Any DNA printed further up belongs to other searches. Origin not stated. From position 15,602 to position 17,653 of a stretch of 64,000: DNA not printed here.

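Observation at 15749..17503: Single-gene ABC-ATPase + DUF4435/Toprim-like fusion (OLD / fused-PARIS-like defence candidate) in a low-GC islet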

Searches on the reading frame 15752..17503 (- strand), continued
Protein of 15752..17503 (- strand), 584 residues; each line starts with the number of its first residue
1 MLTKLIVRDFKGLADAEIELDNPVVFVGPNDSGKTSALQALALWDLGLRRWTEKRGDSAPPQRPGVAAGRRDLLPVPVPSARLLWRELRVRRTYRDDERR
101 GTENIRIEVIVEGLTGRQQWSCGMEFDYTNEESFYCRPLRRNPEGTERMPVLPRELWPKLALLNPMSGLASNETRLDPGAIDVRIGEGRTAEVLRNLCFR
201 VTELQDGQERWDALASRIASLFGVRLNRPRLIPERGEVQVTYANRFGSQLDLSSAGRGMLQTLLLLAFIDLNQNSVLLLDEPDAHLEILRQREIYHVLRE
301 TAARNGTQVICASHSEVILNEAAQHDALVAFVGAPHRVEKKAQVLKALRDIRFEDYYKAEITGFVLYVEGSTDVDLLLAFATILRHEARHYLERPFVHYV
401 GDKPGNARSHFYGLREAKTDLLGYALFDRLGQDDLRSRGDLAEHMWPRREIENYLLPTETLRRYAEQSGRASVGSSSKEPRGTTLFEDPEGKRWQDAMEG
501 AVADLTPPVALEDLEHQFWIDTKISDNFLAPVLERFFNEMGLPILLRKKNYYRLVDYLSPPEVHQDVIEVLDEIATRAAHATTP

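Call 56: search_protein_families(library=pfam, alignment_id=A5, max_evalue=0.00001)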
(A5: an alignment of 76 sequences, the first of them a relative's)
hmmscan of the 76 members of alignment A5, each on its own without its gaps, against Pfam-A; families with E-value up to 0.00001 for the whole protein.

A. member 1, L007:9892-11169:- (426 aa): 0 families

B. families by the number of members that match (of 76 scanned): 107 families (the first 25 are shown)
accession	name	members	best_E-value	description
PF01555.25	N6_N4_Mtase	5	6.2e-35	DNA methylase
PF04851.21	ResIII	3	8.7e-19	Type III restriction enzyme, res subunit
PF00133.28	tRNA-synt_1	2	1.9e-128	tRNA synthetases class I (I, L, M and V)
PF19302.4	DUF5915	2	4.4e-60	Domain of unknown function (DUF5915)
PF00580.27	UvrD-helicase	2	7.6e-55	UvrD/REP helicase N-terminal domain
PF23988.1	DUF7309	2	2.8e-49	Domain of unknown function (DUF7309)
PF13304.12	AAA_21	2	6.3e-38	AAA domain, putative AbiEii toxin, Type IV TA system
PF08264.19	Anticodon_1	2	1.1e-37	Anticodon-binding domain of tRNA ligase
PF07690.21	MFS_1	2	3.6e-37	Major Facilitator Superfamily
PF06634.17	DUF1156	2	8.5e-31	Protein of unknown function (DUF1156)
PF00005.33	ABC_tran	2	1.3e-29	ABC transporter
PF02518.31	HATPase_c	2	3.4e-29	Histidine kinase-, DNA gyrase B-, and HSP90-like ATPase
PF00919.26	UPF0004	2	3e-27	Uncharacterized protein family UPF0004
PF13361.12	UvrD_C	2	5e-26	UvrD-like helicase C-terminal domain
PF04055.27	Radical_SAM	2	7.8e-24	Radical SAM superfamily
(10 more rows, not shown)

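Call 81: search_dna_similar(query=window:15752-17503:-, collection=plasmids, mode=protein, max_evalue=0.001, max_rows=40)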
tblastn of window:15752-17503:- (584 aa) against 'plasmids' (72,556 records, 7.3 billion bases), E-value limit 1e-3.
Records with a match: 19; places in all: 19; records where one place covers at least 80% of the query: 0.
Best place of each record, by identity: <60% 19.
By first word of the organism name: Burkholderia 2; Paraburkholderia 2; Lactiplantibacillus 2; Halorubrum 2; Nostoc 1; Emticicia 1; Rhizobium 1; Croceicoccus 1; Pseudoalteromonas 1; Crocosphaera 1; and 5 more.
By predicted mobility (MOB-suite, as given by PLSDB): non-mobilizable 12; conjugative 6; mobilizable 1.
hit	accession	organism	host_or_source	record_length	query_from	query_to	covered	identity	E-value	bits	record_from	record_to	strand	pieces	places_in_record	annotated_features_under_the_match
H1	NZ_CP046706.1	Nostoc sp. ATCC 53789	-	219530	1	463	79%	25.8%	4e-16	90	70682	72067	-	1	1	AAA family ATPase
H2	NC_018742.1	Emticicia oligotrophica DSM 17448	warm spring water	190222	1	351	60%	24.5%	2e-14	84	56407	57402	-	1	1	AAA family ATPase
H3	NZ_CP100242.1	Burkholderia glumae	cell culture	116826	2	329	56%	25.3%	7e-10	70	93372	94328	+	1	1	ATP-binding protein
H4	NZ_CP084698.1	Rhizobium ruizarguesonis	Pisum sativum L.,Cell culture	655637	2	329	56%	25.2%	2e-9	69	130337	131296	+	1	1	ATP-binding protein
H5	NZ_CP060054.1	Croceicoccus marinus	prokaryote,marine sediment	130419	2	329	56%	24.0%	7e-13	80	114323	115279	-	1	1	ATP-binding protein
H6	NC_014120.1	Paraburkholderia atlantica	-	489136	1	329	56%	23.8%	4e-10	71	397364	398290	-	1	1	AAA family ATPase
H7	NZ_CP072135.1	Pseudoalteromonas xiamenensis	mangrove sediment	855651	2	324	55%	24.1%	8e-9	67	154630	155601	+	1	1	AAA family ATPase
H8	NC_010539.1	Crocosphaera subtropica ATCC 51142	-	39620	1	320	55%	23.1%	5e-11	74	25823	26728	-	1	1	AAA family ATPase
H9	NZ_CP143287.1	Lactiplantibacillus plantarum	cell culture,Chinese fermented cereal ...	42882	252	542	50%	24.7%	8e-4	50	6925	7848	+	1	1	ATP-binding protein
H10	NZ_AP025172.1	Cupriavidus sp. P-10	-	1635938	2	315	54%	22.5%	5e-13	80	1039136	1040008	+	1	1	none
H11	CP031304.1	Natrinema thermotolerans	Cell culture,Korean salt-fermented food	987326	200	457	44%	26.4%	4e-5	55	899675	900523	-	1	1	ATP-dependent endonuclease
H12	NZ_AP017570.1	Halorubrum trapanicum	-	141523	200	457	44%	25.8%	1e-5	56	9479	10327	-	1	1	AAA family ATPase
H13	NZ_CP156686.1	Burkholderia stagnalis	Bacterial cells,soils collected in ...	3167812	232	461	39%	26.7%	2e-5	55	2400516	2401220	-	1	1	none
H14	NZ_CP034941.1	Halorubrum ezzemoulense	Cell Culture,Hypersaline Lake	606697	177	409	40%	24.9%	7e-5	54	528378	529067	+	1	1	AAA family ATPase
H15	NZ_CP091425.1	Methylobacter sp. YRD-M1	isolate,wetland soil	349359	184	351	29%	28.0%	7e-6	57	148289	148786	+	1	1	AAA family ATPase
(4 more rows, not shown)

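Call 82: get_annotated_region(hit=H1, flank=2500)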
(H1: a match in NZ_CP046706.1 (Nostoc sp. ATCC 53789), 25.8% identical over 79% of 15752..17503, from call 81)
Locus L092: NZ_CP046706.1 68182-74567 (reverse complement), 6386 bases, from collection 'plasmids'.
description: Nostoc sp. ATCC 53789 plasmid pNsp_c, complete sequence
organism: Nostoc sp. ATCC 53789 (NCBI taxid 76335)
taxonomy: Bacteria; Cyanobacteriota; Cyanophyceae; Nostocales; Nostocaceae; Nostoc; Nostoc sp. ATCC 53789
host: -; source: -; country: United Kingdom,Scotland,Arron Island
typing (MOB-suite, as given by PLSDB): non-mobilizable; replicon rep_cluster_317; mating-pair formation MPF_T
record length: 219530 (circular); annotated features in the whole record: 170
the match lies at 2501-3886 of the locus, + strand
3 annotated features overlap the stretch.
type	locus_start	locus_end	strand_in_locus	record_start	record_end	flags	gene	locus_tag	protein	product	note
CDS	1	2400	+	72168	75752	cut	pglX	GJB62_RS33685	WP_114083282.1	BREX-1 system adenine-specific DNA-methyltransferase PglX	-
CDS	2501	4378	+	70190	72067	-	-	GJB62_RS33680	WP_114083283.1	AAA family ATPase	-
CDS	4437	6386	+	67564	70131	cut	pglZ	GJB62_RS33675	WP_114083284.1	BREX-1 system phosphatase PglZ type A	-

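Call 83: get_annotated_region(hit=H9, flank=2500)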
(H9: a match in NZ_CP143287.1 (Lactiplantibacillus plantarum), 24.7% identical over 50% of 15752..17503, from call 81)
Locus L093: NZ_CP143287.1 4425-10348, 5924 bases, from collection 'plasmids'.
description: Lactiplantibacillus plantarum strain CGMCC 14177 plasmid unnamed2, complete sequence
organism: Lactiplantibacillus plantarum (NCBI taxid 1590)
taxonomy: Bacteria; Bacillota; Bacilli; Lactobacillales; Lactobacillaceae; Lactiplantibacillus; Lactiplantibacillus plantarum
host: -; source: cell culture,Chinese fermented cereal foods; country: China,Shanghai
typing (MOB-suite, as given by PLSDB): conjugative; replicon rep_cluster_172,rep_cluster_707; relaxase MOBP,MOBQ; mating-pair formation MPF_T
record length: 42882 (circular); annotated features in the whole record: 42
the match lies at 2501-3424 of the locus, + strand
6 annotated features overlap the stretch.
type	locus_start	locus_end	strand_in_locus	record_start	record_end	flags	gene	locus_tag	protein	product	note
CDS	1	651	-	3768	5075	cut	dcm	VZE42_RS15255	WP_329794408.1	DNA (cytosine-5-)-methyltransferase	GO:0006304 - DNA modification [Evidence IEA]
CDS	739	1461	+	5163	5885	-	-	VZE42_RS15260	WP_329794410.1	PmeII family type II restriction endonuclease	-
CDS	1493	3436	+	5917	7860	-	-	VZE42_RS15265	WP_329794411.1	ATP-binding protein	-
CDS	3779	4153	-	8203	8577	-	-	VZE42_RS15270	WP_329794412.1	type II toxin-antitoxin system mRNA interferase toxin, RelE/StbE family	-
CDS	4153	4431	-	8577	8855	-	-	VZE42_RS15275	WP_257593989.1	type II toxin-antitoxin system Phd/YefM family antitoxin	-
CDS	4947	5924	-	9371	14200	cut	pulA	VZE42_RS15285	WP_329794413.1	type I pullulanase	-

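Call 84: get_annotated_region(hit=H11, flank=2500)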
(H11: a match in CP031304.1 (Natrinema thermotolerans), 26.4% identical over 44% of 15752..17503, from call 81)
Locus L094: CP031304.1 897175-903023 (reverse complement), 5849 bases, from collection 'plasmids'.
description: Natrinema thermotolerans strain A29 plasmid unnamed6, complete sequence
organism: Natrinema thermotolerans (NCBI taxid 121872)
taxonomy: Archaea; Euryarchaeota; Halobacteria; Halobacteriales; Natrialbaceae; Natrinema; Natrinema thermotolerans
host: -; source: Cell culture,Korean salt-fermented food; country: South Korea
typing (MOB-suite, as given by PLSDB): non-mobilizable
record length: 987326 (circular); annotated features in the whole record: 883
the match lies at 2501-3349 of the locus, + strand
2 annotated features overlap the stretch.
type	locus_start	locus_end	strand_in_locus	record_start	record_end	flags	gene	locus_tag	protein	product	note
CDS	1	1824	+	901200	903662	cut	-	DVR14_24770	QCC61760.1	hypothetical protein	-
CDS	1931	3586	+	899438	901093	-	-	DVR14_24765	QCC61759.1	ATP-dependent endonuclease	-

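Call 85: get_annotated_region(hit=H13, flank=2500)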
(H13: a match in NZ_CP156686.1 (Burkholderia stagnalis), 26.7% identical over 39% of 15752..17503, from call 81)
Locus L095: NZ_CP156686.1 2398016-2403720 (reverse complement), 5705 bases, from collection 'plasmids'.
description: Burkholderia stagnalis strain YJ-2 plasmid plas1, complete sequence
organism: Burkholderia stagnalis (NCBI taxid 1503054)
taxonomy: Bacteria; Pseudomonadota; Betaproteobacteria; Burkholderiales; Burkholderiaceae; Burkholderia; Burkholderia stagnalis
host: -; source: Bacterial cells,soils collected in Guangdong Province, China; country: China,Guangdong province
typing (MOB-suite, as given by PLSDB): non-mobilizable
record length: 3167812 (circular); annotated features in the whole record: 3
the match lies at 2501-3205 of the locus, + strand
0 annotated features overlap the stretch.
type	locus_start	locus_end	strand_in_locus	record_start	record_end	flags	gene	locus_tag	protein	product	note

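Call 86: search_protein_families(library=pfam, proteins=[L092:2501-4375:+, L093:1493-3433:+, L094:1931-3583:+], max_evalue=0.01)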
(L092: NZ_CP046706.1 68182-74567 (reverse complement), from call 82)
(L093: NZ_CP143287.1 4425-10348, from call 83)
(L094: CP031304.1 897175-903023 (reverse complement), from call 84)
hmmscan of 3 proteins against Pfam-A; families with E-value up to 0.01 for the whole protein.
L092:2501-4375:+ (625 aa): 8 families
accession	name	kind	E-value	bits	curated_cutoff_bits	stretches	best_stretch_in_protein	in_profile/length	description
PF13175.12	AAA_15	-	1.4e-25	91.2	32.1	2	181-306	247-374/374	AAA ATPase domain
PF13304.12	AAA_21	-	4.2e-21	76.8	27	2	191-306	179-303/304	AAA domain, putative AbiEii toxin, Type IV TA system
PF02463.25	SMC_N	-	5.9e-11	42.6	40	2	2-46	2-49/220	RecF/RecN/SMC N terminal domain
PF13476.12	AAA_23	-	1.6e-09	39.1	27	1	4-103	1-98/201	AAA domain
PF11398.14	DUF2813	-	1.2e-06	28.6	21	1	2-53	3-55/372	Protein of unknown function (DUF2813)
PF13555.12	AAA_29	-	0.00058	20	27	1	11-45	13-46/61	P-loop containing region of AAA domain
PF13401.12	AAA_22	-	0.0029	18.3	27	0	21-60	5-45/130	AAA domain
PF00005.33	ABC_tran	-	0.0055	17.8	25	0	17-42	7-32/137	ABC transporter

L093:1493-3433:+ (647 aa): 8 families
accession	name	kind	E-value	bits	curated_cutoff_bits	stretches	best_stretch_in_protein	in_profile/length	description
PF13175.12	AAA_15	-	4e-71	241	32.1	1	37-408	1-369/374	AAA ATPase domain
PF13304.12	AAA_21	-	1e-12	49.2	27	1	61-408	1-298/304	AAA domain, putative AbiEii toxin, Type IV TA system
PF02463.25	SMC_N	-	5.2e-09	36.3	40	1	39-114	2-82/220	RecF/RecN/SMC N terminal domain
PF13476.12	AAA_23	-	1.2e-08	36.3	27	1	41-288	1-176/201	AAA domain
PF13555.12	AAA_29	-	7.8e-08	32.4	27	1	39-83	1-46/61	P-loop containing region of AAA domain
PF11398.14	DUF2813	-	1.5e-07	31.6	21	1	37-95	1-60/372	Protein of unknown function (DUF2813)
PF20469.4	OLD-like_TOPRIM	-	0.0017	19.3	23.2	1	457-528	4-67/67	Overcoming lysogenization defect protein-like, TOPRIM domain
PF03193.22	RsgA_GTPase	-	0.0032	17.7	30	0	33-87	80-134/174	RsgA GTPase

L094:1931-3583:+ (551 aa): 8 families
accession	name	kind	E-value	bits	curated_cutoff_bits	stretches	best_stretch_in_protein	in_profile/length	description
PF13175.12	AAA_15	-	1.2e-34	121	32.1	2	157-325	208-374/374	AAA ATPase domain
PF13304.12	AAA_21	-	3.8e-15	57.2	27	2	237-326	196-304/304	AAA domain, putative AbiEii toxin, Type IV TA system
PF20469.4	OLD-like_TOPRIM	-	1.5e-06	29.1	23.2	1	369-433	3-67/67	Overcoming lysogenization defect protein-like, TOPRIM domain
PF13476.12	AAA_23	-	4.9e-06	27.7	27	1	11-109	4-85/201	AAA domain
PF11536.14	DUF3226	-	9.1e-06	26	27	1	372-457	3-86/208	Protein of unknown function (DUF3226)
PF11398.14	DUF2813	-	3.5e-05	23.8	21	1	23-55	19-51/372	Protein of unknown function (DUF2813)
PF02463.25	SMC_N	-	0.00035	20.5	40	1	6-124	2-120/220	RecF/RecN/SMC N terminal domain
PF13555.12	AAA_29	-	0.0046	17.1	27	1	18-54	13-50/61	P-loop containing region of AAA domain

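Call 91: find_encoding_contigs(protein=P0002, flank=5000, max_places=2)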
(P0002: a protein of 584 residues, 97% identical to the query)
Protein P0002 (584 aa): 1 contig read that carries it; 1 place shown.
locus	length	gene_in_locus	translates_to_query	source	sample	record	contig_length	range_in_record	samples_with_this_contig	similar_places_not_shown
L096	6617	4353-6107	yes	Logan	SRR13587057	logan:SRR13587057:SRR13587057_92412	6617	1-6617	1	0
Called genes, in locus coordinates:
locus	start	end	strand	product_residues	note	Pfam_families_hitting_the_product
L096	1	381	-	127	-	?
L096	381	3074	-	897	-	PF04230:PS_pyruv_trans, PF00534:Glycos_transf_1 (weak), PF13692:Glyco_trans_1_4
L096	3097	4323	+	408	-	PF01546:Peptidase_M20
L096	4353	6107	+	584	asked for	PF02463:SMC_N (faint), PF13175:AAA_15, PF13476:AAA_23 (faint), PF13304:AAA_21, PF13175:AAA_15 (weak)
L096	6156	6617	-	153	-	?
